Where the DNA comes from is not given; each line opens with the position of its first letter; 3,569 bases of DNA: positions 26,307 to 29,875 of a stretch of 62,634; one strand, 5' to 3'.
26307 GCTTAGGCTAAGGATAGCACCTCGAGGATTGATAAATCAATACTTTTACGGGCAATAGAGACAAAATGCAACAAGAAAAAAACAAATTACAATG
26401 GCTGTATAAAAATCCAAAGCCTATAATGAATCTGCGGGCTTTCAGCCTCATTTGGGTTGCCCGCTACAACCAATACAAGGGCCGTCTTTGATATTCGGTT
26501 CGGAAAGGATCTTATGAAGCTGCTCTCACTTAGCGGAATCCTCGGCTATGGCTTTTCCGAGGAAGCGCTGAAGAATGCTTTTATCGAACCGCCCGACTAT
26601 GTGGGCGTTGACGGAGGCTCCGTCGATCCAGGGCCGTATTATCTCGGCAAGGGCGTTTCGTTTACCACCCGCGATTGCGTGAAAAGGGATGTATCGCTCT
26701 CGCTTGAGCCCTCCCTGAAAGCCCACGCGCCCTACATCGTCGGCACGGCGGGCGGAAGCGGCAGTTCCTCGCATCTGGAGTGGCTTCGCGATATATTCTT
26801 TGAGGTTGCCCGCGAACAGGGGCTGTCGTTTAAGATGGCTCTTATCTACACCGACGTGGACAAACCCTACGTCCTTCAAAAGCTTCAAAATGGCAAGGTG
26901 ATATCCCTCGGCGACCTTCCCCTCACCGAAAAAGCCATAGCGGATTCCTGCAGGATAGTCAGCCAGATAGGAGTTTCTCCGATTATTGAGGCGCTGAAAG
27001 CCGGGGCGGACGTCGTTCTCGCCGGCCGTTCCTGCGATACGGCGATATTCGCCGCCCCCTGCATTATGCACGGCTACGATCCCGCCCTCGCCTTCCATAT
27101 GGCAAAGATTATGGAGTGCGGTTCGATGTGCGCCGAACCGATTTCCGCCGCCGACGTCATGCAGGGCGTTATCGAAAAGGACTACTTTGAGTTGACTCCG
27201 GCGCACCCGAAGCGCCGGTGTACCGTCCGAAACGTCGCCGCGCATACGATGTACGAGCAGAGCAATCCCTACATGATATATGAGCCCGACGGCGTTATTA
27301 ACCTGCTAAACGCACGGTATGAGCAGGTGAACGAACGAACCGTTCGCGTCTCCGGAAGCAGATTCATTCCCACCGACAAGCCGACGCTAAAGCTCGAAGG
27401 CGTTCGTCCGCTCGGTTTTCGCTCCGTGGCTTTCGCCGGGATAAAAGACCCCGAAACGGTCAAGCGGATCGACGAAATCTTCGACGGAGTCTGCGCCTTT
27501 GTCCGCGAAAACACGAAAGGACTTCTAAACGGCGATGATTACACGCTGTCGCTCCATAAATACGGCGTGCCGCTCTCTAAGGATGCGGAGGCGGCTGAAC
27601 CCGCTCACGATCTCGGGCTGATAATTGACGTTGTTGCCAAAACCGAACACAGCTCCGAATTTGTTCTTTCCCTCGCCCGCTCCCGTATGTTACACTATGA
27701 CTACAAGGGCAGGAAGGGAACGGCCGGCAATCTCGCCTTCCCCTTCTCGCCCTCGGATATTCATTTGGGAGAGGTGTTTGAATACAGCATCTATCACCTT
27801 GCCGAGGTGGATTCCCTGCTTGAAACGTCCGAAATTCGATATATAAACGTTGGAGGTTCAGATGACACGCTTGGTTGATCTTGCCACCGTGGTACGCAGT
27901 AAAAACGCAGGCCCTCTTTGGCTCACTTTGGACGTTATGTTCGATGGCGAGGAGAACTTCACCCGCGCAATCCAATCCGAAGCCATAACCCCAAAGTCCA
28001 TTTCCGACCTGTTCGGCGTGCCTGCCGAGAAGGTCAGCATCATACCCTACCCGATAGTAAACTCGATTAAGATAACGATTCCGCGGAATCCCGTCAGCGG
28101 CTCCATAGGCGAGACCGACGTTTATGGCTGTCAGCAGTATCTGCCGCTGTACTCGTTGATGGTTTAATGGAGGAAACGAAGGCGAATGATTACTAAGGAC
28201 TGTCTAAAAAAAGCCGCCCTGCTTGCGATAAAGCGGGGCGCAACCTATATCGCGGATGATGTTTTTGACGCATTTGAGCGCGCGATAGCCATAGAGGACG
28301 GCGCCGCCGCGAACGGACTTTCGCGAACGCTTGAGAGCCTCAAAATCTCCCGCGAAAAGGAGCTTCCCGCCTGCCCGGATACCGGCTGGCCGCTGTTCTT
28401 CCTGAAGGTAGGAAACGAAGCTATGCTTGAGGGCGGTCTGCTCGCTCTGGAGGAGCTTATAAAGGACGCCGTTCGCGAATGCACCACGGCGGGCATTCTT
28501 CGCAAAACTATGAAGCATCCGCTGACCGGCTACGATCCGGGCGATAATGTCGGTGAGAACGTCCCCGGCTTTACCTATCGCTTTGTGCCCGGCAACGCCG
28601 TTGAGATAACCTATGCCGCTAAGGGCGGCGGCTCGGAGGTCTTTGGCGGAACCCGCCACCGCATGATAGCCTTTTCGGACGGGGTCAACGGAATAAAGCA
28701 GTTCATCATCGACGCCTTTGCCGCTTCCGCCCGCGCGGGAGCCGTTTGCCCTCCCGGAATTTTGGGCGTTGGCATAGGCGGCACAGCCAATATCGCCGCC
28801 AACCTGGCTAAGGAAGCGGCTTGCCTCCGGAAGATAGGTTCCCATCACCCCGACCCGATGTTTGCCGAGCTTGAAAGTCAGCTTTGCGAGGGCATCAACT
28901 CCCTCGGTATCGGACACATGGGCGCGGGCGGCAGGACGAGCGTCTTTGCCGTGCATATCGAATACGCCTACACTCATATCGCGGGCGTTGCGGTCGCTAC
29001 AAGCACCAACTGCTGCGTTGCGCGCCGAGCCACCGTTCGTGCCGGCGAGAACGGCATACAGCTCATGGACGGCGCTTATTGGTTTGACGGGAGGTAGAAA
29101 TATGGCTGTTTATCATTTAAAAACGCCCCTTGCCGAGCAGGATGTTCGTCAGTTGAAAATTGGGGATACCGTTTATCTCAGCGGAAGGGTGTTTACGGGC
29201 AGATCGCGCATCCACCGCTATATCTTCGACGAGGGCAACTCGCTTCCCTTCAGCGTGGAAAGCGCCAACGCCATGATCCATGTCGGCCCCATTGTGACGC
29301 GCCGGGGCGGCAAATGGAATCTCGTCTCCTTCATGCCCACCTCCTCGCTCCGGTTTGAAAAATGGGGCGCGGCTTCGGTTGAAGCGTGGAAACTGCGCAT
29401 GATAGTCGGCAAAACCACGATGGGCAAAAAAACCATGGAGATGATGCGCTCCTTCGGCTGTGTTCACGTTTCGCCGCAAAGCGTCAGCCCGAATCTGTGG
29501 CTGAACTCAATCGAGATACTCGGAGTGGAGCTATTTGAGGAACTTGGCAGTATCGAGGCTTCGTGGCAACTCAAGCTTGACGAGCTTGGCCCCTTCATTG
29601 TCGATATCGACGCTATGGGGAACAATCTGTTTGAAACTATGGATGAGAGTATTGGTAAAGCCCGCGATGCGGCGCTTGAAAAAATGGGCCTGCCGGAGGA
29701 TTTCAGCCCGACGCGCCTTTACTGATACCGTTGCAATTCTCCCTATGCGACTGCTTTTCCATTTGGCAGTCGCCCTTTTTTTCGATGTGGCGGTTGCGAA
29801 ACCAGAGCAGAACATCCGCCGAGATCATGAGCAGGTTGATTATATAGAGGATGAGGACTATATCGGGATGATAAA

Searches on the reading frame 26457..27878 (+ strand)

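Call 66: search_protein_families(library=pfam, proteins=[window:26457-27878:+], max_evalue=0.001)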
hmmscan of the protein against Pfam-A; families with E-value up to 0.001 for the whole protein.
window:26457-27878:+ (473 aa): 1 family
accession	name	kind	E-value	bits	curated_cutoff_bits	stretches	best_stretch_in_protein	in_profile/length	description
PF07287.17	AtuA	-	8.9e-26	91.1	22.8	1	110-400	88-388/437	Acyclic terpene utilisation family protein AtuA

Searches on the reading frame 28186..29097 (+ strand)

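Call 66: search_protein_families(library=pfam, proteins=[window:28186-29097:+], max_evalue=0.001)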
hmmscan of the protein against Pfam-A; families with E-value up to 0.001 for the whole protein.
window:28186-29097:+ (303 aa): 1 family
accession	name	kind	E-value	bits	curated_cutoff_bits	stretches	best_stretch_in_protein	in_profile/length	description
PF05681.19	Fumerase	-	1.6e-69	234.7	25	1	14-284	7-269/270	Fumarate hydratase (Fumerase)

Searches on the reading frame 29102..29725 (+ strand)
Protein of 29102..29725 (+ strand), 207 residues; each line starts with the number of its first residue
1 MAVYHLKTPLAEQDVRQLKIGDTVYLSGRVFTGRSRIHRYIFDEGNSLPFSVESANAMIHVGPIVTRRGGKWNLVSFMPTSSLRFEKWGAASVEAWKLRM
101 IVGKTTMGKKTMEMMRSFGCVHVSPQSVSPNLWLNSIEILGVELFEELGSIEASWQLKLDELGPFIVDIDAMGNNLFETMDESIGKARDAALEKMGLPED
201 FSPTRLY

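Call 66: search_protein_families(library=pfam, proteins=[window:29102-29725:+], max_evalue=0.001)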
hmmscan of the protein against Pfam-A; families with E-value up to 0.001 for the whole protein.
window:29102-29725:+ (207 aa): 1 family
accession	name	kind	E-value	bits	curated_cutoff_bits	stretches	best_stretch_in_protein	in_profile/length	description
PF05683.17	Fumerase_C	-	9.6e-23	81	22.2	1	6-179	31-204/205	Fumarase C-terminus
